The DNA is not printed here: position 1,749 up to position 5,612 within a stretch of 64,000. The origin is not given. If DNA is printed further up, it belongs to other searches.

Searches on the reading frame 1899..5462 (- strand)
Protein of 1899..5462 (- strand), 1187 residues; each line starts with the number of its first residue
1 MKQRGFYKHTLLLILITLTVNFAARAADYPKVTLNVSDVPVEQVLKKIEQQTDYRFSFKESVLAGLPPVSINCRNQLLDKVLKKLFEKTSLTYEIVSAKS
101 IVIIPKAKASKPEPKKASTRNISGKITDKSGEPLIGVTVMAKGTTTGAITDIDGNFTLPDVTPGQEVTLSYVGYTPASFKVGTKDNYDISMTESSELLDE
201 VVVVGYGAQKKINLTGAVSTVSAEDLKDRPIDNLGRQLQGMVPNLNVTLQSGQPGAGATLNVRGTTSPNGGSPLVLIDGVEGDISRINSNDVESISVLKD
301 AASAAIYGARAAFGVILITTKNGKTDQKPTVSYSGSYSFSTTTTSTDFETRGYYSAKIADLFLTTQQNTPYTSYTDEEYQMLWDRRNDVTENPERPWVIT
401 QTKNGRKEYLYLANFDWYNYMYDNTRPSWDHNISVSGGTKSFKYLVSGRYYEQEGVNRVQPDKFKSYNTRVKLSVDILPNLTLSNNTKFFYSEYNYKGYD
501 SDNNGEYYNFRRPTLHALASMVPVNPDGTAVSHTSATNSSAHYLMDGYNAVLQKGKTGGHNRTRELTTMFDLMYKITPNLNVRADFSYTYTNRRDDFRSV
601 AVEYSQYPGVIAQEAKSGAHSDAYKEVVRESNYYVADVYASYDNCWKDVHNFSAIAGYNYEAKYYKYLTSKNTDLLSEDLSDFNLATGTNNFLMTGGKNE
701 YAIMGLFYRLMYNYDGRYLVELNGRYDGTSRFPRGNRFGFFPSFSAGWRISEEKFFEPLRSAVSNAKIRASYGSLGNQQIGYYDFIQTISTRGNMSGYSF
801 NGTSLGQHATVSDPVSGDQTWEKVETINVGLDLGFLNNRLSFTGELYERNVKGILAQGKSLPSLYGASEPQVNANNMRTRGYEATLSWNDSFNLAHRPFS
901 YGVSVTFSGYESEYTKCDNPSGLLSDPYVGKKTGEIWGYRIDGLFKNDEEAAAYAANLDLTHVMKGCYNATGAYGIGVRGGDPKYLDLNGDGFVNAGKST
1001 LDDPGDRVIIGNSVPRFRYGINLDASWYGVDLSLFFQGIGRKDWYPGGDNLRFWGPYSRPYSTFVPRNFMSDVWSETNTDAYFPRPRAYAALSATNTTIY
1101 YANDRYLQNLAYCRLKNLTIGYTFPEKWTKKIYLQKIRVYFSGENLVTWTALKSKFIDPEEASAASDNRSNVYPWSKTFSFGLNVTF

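Call 95: search_protein_families(library=pfam, proteins=[window:1899-5462:-], max_evalue=0.00001)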
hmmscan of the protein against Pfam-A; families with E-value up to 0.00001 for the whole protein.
window:1899-5462:- (1187 aa): 5 families
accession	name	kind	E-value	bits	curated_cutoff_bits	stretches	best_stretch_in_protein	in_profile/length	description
PF13715.12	CarbopepD_reg_2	-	1.2e-19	70.5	32.2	1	122-203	1-88/88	CarboxypepD_reg-like domain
PF07715.20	Plug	-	1.3e-19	71.1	23.9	1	211-315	2-107/107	TonB-dependent Receptor Plug Domain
PF00593.30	TonB_dep_Rec_b-barrel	-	4.6e-14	53.6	27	1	560-989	57-404/436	TonB dependent receptor-like, beta-barrel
PF07660.19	STN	-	2.2e-13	50.2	28.4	1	54-106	1-52/52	Secretin and TonB N terminus short domain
PF13620.12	CarboxypepD_reg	-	4.6e-12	46.6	32.3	1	122-186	2-76/82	Carboxypeptidase regulatory-like domain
